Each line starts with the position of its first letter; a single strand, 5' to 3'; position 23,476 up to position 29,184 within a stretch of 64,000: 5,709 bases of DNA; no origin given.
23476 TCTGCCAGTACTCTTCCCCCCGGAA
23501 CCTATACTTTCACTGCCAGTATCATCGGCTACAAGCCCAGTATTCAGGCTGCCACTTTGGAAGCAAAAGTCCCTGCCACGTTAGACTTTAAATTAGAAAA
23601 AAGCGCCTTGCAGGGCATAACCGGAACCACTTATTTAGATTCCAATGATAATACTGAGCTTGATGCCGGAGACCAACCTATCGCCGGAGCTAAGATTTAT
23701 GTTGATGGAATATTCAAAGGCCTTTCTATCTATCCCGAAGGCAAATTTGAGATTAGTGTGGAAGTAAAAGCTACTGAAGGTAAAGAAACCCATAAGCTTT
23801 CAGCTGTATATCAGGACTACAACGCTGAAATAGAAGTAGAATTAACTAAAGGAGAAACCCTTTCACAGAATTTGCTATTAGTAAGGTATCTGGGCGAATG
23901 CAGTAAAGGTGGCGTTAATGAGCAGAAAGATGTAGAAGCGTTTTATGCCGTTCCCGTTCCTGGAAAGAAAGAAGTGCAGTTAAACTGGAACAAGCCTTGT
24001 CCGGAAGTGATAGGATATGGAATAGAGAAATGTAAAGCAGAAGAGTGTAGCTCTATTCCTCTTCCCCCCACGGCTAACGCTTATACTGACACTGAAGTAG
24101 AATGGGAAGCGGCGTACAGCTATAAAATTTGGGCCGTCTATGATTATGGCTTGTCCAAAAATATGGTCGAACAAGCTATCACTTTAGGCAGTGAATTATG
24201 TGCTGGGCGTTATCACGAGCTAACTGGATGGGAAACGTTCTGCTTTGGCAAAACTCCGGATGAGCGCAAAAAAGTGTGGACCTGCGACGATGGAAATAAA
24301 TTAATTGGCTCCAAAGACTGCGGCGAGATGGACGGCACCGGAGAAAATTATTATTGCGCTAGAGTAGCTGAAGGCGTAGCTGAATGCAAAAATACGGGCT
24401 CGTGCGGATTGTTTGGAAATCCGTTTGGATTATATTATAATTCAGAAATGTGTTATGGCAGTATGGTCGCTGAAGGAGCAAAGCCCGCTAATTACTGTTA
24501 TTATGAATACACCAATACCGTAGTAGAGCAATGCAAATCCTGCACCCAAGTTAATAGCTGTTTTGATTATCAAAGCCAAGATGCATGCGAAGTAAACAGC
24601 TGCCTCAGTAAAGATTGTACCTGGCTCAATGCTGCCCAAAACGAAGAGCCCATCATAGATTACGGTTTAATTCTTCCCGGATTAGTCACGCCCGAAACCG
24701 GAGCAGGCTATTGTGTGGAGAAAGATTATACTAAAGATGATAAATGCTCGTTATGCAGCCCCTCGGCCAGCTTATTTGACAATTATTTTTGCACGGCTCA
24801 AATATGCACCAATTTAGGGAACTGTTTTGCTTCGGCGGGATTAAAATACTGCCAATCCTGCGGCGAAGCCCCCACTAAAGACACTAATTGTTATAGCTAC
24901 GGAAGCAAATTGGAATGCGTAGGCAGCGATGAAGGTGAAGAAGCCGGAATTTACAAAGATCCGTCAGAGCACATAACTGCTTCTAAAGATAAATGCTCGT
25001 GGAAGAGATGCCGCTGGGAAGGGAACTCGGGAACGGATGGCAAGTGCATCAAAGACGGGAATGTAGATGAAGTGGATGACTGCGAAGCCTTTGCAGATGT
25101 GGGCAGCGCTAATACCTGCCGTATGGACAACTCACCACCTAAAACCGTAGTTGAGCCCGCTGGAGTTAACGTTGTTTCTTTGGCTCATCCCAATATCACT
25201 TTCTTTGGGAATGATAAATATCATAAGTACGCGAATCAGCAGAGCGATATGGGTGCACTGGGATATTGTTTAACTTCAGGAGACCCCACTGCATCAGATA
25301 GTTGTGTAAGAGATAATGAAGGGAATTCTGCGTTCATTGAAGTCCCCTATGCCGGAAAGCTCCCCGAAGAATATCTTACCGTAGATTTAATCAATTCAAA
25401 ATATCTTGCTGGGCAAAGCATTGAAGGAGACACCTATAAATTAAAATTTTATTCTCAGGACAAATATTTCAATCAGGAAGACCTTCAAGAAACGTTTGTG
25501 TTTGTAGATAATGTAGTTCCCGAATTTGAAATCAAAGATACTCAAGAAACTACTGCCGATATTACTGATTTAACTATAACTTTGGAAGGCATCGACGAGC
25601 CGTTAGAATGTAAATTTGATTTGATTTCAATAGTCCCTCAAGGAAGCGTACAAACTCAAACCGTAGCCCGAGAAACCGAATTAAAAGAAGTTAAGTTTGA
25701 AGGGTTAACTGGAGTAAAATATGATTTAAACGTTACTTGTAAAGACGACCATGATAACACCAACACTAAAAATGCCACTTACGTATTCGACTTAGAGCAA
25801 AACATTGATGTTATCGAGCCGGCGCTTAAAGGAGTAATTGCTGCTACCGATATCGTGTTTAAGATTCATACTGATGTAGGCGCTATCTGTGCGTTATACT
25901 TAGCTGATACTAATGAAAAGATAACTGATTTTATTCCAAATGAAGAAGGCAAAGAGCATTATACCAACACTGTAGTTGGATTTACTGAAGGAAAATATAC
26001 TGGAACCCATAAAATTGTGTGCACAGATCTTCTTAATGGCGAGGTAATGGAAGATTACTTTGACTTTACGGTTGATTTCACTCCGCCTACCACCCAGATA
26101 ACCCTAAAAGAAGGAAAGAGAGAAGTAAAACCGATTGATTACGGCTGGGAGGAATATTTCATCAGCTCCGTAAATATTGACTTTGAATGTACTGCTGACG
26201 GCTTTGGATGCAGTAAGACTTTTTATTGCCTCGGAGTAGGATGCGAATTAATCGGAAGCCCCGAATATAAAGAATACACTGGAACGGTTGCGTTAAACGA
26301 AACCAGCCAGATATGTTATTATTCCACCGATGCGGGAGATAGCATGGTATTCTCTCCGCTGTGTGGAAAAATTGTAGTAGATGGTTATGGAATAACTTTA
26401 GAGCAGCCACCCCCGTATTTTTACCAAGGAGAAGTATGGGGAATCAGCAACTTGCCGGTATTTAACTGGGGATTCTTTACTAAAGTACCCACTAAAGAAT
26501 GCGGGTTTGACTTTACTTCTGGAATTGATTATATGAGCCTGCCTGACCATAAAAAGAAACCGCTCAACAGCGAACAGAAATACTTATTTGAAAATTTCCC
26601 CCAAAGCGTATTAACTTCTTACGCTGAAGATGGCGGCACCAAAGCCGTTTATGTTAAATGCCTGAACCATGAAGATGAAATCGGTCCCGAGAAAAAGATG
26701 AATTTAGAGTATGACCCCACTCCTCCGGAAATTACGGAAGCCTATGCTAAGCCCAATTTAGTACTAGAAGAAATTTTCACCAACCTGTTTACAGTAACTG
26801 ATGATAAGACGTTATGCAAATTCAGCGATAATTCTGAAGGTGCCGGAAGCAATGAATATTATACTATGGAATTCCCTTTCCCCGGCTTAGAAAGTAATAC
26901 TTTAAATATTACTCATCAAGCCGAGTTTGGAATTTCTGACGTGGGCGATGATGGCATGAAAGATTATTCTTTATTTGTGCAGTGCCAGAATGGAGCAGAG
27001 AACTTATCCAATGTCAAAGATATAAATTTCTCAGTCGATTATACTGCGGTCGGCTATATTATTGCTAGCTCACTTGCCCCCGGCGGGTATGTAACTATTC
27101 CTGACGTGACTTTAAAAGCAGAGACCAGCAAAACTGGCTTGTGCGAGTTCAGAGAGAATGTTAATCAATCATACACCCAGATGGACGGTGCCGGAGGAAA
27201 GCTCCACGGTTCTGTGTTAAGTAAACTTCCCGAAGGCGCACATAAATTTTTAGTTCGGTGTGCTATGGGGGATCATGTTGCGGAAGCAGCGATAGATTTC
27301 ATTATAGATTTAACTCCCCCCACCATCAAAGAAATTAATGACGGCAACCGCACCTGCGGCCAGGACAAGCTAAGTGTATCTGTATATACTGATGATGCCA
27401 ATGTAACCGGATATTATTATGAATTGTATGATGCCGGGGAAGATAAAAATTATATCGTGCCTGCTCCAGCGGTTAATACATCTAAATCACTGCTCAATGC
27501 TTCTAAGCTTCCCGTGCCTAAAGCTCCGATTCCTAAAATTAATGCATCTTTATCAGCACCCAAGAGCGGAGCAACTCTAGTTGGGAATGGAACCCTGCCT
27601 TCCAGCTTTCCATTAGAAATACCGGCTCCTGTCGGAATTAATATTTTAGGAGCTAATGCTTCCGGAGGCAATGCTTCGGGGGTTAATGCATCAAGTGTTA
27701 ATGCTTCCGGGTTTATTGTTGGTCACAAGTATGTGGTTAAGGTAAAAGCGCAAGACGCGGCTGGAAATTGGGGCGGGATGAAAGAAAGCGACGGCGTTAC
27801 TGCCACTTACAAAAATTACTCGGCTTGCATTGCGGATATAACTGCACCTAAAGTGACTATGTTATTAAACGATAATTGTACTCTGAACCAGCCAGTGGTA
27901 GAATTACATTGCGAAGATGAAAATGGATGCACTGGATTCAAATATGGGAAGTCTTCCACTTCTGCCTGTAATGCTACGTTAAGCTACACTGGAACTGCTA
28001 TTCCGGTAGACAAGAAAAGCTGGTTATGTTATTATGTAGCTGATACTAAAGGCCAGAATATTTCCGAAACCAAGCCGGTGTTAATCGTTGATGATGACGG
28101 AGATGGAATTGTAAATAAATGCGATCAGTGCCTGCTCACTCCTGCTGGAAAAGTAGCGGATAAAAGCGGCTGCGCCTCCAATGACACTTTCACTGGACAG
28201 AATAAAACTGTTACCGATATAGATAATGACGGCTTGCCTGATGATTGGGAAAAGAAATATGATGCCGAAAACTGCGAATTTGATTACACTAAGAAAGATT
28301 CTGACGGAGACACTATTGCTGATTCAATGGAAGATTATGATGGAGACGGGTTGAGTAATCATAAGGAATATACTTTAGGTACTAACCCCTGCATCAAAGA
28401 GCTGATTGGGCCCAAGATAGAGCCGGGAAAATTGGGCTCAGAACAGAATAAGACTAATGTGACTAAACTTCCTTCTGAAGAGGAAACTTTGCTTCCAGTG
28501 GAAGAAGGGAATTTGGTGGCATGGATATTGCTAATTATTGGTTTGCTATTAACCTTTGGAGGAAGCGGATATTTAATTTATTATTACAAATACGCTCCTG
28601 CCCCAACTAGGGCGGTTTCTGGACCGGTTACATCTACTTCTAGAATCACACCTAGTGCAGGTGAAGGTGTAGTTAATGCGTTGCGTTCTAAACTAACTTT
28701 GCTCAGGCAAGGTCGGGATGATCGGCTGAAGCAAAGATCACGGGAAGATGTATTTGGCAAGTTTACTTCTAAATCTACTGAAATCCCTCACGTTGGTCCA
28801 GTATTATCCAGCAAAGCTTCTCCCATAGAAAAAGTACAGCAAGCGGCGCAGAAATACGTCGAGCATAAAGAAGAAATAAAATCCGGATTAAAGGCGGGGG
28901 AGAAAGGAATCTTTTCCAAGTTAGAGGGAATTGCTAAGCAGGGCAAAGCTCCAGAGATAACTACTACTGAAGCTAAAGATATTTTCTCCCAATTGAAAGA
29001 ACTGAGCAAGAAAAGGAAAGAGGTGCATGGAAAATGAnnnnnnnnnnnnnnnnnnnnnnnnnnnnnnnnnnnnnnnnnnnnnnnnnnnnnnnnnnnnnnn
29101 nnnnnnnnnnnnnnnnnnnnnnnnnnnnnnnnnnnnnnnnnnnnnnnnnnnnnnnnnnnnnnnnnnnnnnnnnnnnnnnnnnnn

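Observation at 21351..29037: A 366-aa and a 2163-aa membrane protein share the same Cys-rich head and the same cytoplasmic tail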

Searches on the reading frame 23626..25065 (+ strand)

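Call 55: search_protein_families(library=pfam, proteins=[window:23626-25065:+], max_evalue=5)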
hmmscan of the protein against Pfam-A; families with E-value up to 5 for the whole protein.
window:23626-25065:+ (480 aa): 1 family
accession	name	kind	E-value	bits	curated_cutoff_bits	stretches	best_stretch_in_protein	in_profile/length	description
PF13715.12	CarbopepD_reg_2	-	0.0088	16.5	32.2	1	15-85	10-76/88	CarboxypepD_reg-like domain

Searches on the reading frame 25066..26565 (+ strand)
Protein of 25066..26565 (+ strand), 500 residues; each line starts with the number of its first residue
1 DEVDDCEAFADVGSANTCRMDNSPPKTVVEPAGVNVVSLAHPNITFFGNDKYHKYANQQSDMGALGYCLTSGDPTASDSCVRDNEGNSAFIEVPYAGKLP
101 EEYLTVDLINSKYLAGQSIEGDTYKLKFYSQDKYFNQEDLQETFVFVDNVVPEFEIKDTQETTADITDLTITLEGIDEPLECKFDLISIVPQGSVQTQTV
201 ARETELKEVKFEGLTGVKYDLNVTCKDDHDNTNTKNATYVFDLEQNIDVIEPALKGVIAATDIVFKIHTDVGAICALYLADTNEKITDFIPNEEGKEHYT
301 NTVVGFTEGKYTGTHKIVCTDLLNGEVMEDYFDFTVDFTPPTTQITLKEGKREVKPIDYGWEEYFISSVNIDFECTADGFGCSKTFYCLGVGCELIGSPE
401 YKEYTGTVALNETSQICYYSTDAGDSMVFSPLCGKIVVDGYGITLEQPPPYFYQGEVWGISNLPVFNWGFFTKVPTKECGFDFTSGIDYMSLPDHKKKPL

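Call 55: search_protein_families(library=pfam, proteins=[window:25066-26565:+], max_evalue=5)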
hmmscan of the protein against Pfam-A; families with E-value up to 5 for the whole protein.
window:25066-26565:+ (500 aa): 1 family
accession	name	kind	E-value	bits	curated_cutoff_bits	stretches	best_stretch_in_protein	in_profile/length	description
PF13750.12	Big_3_3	-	0.00043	20.4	27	1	305-350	11-53/157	Bacterial Ig-like domain (group 3)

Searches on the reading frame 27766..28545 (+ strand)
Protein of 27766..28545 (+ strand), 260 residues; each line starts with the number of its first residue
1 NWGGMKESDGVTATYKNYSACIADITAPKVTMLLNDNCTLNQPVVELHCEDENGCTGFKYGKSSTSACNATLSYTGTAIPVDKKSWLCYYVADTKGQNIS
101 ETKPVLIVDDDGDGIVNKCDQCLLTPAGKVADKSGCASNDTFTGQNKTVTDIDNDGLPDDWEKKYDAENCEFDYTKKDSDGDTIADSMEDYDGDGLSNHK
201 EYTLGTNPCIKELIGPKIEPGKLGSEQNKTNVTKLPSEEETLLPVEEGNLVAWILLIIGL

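Call 55: search_protein_families(library=pfam, proteins=[window:27766-28545:+], max_evalue=5)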
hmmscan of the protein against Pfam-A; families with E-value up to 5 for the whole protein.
window:27766-28545:+ (260 aa): 2 families
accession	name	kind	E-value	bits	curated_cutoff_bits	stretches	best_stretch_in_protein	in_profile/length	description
PF18884.5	TSP3_bac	-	2.7e-06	27.5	25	2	190-208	1-19/22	Bacterial TSP3 repeat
PF21160.3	PrkC-like_PASTA-like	-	0.57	11.1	27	1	168-222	2-54/74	Serine/threonine protein kinase-like, C-terminal PASTA-like domain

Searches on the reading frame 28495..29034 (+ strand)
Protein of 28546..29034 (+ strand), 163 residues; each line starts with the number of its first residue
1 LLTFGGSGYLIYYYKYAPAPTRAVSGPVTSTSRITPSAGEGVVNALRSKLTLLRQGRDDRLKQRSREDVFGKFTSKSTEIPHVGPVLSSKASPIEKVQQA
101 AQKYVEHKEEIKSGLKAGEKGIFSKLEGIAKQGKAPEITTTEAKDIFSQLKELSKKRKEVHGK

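Call 55: search_protein_families(library=pfam, proteins=[window:28546-29034:+], max_evalue=5)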
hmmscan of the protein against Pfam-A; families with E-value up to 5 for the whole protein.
window:28546-29034:+ (163 aa): 2 families
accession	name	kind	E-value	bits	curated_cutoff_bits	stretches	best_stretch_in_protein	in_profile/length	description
PF13758.11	Prefoldin_3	-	0.12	12.9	23.4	1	94-160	4-69/99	Prefoldin subunit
PF16476.10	DUF5053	-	0.16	12.1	26.6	1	124-156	31-63/71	Domain of unknown function (DUF5053)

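Call 76: predict_structure(alignment_id=A5)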
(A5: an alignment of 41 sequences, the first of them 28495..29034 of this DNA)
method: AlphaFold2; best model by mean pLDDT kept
length: 180 residues; sequences in the alignment: 41
mean_pLDDT: 84.3   pTM: 0.53
mean pLDDT of the five models: 84.3, 84.2, 82.5, 81.3, 80.4
residues with pLDDT >= 90: 95; 70-90: 54; 50-70: 30; < 50: 1
segments of 3 or more residues with pLDDT < 50: none
pLDDT, mean of each block of 10 residues (from residue 1): 77 97 94 68 53 61 90 93 76 81 91 93 89 92 94 89 94 85
secondary structure, 60 per line:
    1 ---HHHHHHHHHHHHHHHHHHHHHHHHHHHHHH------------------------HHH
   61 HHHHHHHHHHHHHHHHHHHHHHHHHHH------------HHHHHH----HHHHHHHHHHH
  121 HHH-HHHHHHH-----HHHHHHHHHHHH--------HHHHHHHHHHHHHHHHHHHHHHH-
elements in order: H4-33 H58-87 H100-105 H110-123 H125-131 H137-148 H157-179

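Call 79: fold_search(model_id=the predicted structure, library=pdb)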
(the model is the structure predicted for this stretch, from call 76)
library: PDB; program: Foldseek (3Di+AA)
matches with E <= 10: 69; with E <= 0.001: 0
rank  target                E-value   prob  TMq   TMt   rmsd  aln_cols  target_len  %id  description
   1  4cs8_C                1.3e+00  0.08  0.16  0.17  15.3       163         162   13  Crystal structure of the asymmetric human metapneumovirus M2-1 tetramer, form 2 (released 2014-05-28)
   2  4csa_C                1.9e+00  0.07  0.16  0.16  15.2       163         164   13  Crystal structure of the asymmetric human metapneumovirus M2-1 tetramer bound to a DNA 4-mer (released 2014-05-28)
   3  3gn4_A                2.1e+00  0.13  0.19  0.25  20.1       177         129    9  Myosin lever arm (released 2009-09-08)
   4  1gvn_C                2.2e+00  0.12  0.20  0.34  10.9        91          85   15  Crystal Structure of the Plasmid Maintenance System epsilon/zeta: Meachnism of toxin inactivation and toxin function (released 2003-01-29)
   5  1orj_C                2.8e+00  0.16  0.23  0.36   5.5        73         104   22  FLAGELLAR EXPORT CHAPERONE (released 2003-09-16)
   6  4iwb_B                2.8e+00  0.08  0.21  0.23  13.7       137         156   18  Novel Fold of FliC/FliS Fusion Protein (released 2013-12-11)
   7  1orj_D                3.3e+00  0.10  0.20  0.27  10.6       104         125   19  FLAGELLAR EXPORT CHAPERONE (released 2003-09-16)
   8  7dr6_E                3.4e+00  0.04  0.17  0.15  17.4       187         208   11  PA28alpha-beta in complex with immunoproteasome (released 2021-01-20)
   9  2lfd_MODEL_1_A        3.6e+00  0.09  0.22  0.29   7.6       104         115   12  Solution NMR structure of Diiron protein in presence of 2 eq Zn2+, Northeast Structural Genomics Consortium Ta (released 2011-08-24)
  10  2qup                  3.6e+00  0.06  0.18  0.25  13.6       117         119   17  Crystal structure of uncharacterized protein BH1478 from Bacillus halodurans (released 2007-08-21)
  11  7dmf                  3.8e+00  0.10  0.21  0.21   8.4        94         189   17  A de novo protein that rigidly extends the structure of tVHS-like domain in tepsin with a new designed domain (released 2021-12-08)
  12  8suk_B                4.5e+00  0.08  0.17  0.15  12.3        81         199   12  Structure of Rhodococcus sp. USK13 DarR-c-di-AMP complex (released 2023-11-01)
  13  7s0r_B                4.8e+00  0.08  0.17  0.34  10.7        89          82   17  Crystal Structure of a Complement Factor H-binding Fragment within the B75KN Region of the Group B Streptococcus Beta  (released 2021-12-15)
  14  7lsv_A                5.1e+00  0.12  0.24  0.27   5.7        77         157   17  Non-kinase domain of Legionella effector protein kinase LegK2 (released 2022-01-26)
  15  3rgu_C                5.1e+00  0.06  0.17  0.32   8.7        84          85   13  Structure of Fap-NRa at pH 5.0 (released 2011-12-28)
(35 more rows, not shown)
